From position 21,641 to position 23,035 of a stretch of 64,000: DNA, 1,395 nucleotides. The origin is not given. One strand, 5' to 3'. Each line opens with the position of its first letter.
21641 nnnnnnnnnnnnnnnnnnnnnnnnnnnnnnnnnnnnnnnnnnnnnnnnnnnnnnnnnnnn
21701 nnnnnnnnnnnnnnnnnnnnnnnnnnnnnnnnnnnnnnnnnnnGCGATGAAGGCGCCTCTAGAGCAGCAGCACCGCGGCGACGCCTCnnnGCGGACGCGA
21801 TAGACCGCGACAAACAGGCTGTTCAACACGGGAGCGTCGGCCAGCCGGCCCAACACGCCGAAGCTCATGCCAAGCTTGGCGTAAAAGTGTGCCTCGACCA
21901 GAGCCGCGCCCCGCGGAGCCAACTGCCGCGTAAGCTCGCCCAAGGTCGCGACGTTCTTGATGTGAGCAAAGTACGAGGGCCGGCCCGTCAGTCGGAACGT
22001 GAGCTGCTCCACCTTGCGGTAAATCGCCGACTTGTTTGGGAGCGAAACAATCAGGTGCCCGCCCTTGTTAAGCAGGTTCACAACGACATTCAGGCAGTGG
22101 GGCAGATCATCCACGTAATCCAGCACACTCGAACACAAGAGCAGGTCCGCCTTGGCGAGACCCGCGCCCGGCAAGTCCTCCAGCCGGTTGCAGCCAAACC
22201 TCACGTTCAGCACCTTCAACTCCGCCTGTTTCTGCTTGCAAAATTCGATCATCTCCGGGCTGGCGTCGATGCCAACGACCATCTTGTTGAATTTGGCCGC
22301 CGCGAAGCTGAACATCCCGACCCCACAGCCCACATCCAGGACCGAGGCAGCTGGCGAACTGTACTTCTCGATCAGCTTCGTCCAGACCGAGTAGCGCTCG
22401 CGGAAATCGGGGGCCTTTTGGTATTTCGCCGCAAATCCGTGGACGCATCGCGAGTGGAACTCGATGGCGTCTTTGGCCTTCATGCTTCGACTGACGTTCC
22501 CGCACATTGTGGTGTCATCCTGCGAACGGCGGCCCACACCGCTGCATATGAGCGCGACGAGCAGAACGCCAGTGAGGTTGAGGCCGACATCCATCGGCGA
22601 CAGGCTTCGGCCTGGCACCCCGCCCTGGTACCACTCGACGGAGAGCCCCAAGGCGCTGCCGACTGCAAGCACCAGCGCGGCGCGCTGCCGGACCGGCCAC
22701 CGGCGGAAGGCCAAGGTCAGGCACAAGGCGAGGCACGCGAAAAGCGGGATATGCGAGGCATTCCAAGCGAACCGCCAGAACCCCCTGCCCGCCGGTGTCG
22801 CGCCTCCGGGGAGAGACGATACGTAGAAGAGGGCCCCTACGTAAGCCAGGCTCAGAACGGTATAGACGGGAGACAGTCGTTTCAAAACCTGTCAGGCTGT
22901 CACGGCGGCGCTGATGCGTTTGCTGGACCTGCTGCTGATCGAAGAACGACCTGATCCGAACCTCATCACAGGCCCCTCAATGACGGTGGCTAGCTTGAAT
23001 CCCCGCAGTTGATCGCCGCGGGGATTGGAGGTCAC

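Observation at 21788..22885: A VanZ-like membrane domain fused to a SAM-dependent methyltransferase.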

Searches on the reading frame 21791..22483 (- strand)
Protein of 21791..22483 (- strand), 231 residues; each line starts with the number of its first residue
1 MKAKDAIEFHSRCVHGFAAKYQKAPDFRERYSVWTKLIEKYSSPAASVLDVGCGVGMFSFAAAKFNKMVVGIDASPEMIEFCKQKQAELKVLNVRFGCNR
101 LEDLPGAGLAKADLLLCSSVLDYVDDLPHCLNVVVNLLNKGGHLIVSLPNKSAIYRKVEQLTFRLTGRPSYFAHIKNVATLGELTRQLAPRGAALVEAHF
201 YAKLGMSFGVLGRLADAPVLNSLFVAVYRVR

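Call 63: search_solved_structures(query=window:21791-22483:-, max_evalue=0.001)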
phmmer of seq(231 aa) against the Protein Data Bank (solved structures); distinct sequences matched with E-value up to 0.001: 35.
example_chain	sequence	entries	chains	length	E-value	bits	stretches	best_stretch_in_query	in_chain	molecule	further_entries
5wp4_A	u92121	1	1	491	2.2e-08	37.4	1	37-147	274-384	Phosphoethanolamine N-methyltransferase 1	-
5wp5_A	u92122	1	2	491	2.7e-08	37.1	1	43-146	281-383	Phosphomethylethanolamine N-methyltransferase 2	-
1ve3_A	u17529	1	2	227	2.5e-07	34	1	25-96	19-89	hypothetical protein PH0226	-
1xxl_A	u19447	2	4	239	7.8e-07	32.3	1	47-145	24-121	YcgJ protein | ycgJ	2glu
2avn_A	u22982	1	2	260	9.1e-07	32.1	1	7-152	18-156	ubiquinone/menaquinone biosynthesis methyltransferase-related protein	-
5doo_A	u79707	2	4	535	1e-06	32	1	45-147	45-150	protein lysine methyltransferase 2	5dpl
3mgg_A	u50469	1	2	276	1.3e-06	31.6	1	14-147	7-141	Methyltransferase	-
3d2l_A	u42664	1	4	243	2.4e-06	30.7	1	31-148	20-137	SAM-dependent methyltransferase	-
4kdr_A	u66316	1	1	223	5.6e-06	29.5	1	47-158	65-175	3-demethylubiquinone-9 3-methyltransferase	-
5dpm_A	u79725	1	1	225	5.8e-06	29.5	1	47-158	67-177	Ubiquinone biosynthesis O-methyltransferase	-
3l8d_A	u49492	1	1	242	2.6e-05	27.4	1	36-213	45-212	Methyltransferase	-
4kdc_A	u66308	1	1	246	3.4e-05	27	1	47-152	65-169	3-demethylubiquinone-9 3-methyltransferase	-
4azw_A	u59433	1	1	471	6.1e-05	26.1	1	45-139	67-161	WBDD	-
4uw0_A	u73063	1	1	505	6.6e-05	26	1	45-140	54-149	WBDD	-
4m36_A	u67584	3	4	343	7e-05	25.9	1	28-129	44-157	Protein arginine N-methyltransferase 7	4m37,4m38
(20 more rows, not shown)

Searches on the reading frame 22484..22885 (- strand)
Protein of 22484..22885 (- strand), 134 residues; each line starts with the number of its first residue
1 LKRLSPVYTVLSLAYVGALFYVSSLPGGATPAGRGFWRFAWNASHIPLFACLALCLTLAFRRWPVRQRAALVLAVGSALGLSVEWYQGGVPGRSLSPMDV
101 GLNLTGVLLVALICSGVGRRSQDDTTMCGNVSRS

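Call 16: find_homologous_proteins(query=window:22484-22885:-, max_evalue=10)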
Query seq(134 aa) (134 aa): 1 proteins with E <= 10 among 174 candidates.
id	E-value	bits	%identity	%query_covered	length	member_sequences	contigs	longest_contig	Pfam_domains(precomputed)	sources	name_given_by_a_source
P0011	4.1e-40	155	68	85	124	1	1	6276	PF04892.18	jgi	jgi:VanZ family protein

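Call 17: find_encoding_contigs(protein=P0011, flank=6000, max_places=4)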
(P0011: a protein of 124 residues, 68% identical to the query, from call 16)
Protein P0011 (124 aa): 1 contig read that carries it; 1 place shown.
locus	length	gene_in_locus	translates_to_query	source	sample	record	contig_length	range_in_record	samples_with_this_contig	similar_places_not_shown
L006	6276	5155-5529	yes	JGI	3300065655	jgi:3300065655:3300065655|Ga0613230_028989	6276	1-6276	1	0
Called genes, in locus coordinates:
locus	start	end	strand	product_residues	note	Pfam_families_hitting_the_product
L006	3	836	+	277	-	?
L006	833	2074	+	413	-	PF01041:DegT_DnrJ_EryC1, PF01212:Beta_elim_lyase (weak)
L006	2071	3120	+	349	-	PF01408:GFO_IDH_MocA, PF02894:GFO_IDH_MocA_C, PF22725:GFO_IDH_MocA_C3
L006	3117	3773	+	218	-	PF25084:LbH_EIF2B, PF25087:GMPPB_C (weak), PF00132:Hexapep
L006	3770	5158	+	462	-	PF01266:DAO (weak), PF13450:NAD_binding_8, PF01593:Amino_oxidase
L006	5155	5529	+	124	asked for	PF04892:VanZ-LLP1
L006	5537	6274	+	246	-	?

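Call 38: search_protein_families(library=pfam, proteins=[P0011], max_evalue=0.00001)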
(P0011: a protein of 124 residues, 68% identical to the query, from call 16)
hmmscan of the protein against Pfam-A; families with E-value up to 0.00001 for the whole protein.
P0011 (124 aa): 1 family
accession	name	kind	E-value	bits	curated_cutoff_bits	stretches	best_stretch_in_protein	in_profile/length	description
PF04892.17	VanZ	-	2.6e-10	41.5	30.1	1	43-113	56-121/126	VanZ like family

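Call 45: find_homologous_proteins(query=A3, max_evalue=10)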
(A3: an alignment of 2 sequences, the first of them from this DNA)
Query A3 (2 sequences) (124 aa, profile of the alignment): 2 proteins with E <= 10 among 747 candidates.
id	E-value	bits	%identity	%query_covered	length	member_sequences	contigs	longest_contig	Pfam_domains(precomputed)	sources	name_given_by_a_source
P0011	6.1e-69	248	68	92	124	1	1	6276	PF04892.18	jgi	jgi:VanZ family protein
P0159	2.8e-38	149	53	85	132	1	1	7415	PF04892.18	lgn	-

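Call 46: find_encoding_contigs(protein=P0159, flank=7000, max_places=3)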
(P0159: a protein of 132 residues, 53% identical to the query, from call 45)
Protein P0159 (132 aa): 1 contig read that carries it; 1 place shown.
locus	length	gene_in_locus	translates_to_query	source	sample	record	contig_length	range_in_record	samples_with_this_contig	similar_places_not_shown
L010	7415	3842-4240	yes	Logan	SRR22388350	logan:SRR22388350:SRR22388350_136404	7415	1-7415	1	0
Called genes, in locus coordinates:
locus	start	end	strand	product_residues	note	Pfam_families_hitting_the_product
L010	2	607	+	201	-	?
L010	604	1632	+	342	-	PF13480:Acetyltransf_6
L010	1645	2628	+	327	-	PF01370:Epimerase, PF02719:Polysacc_synt_2 (weak), PF04321:RmlD_sub_bind, PF16363:GDP_Man_Dehyd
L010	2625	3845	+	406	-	PF13439:Glyco_transf_4 (weak), PF13579:Glyco_trans_4_4, PF00534:Glycos_transf_1, PF13692:Glyco_trans_1_4, PF13524:Glyco_trans_1_2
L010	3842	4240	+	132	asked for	PF04892:VanZ-LLP1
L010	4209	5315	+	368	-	PF13480:Acetyltransf_6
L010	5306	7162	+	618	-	PF13537:GATase_7, PF13522:GATase_6, PF00733:Asn_synthase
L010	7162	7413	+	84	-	?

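Call 76: search_protein_families(library=pfam, proteins=[L006:5537-6274:+, L006:3-836:+, window:22484-22885:-, P0159], max_evalue=0.01)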
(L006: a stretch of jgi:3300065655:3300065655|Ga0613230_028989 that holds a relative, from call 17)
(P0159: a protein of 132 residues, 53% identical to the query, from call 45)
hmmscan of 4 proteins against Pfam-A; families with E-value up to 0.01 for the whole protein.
L006:5537-6274:+ (246 aa): 1 family
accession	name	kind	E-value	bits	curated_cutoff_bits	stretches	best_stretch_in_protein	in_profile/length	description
PF00551.24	Formyl_trans_N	-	3e-14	53.6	26.1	1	108-217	64-173/181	Formyl transferase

L006:3-836:+ (277 aa): 1 family
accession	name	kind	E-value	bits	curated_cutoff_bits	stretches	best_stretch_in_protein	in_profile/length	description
PF00535.33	Glycos_transf_2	-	1.1e-12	48.7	23.3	1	2-72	65-134/168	Glycosyl transferase family 2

seq(134 aa): 3 families
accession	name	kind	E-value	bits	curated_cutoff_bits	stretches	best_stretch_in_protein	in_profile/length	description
PF04892.17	VanZ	-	1.1e-07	32.9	30.1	1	45-115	58-123/126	VanZ like family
PF08114.16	PMP1_2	-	0.0043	17.2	22.3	1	50-68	20-38/43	ATPase proteolipid family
PF03116.20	NQR2_RnfD_RnfE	-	0.0058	16.5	27.7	1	41-112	12-83/296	NQR2, RnfD, RnfE family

P0159 (132 aa): 1 family
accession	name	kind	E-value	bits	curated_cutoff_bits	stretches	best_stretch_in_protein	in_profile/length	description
PF04892.17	VanZ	-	3e-10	41.2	30.1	1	42-117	56-123/126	VanZ like family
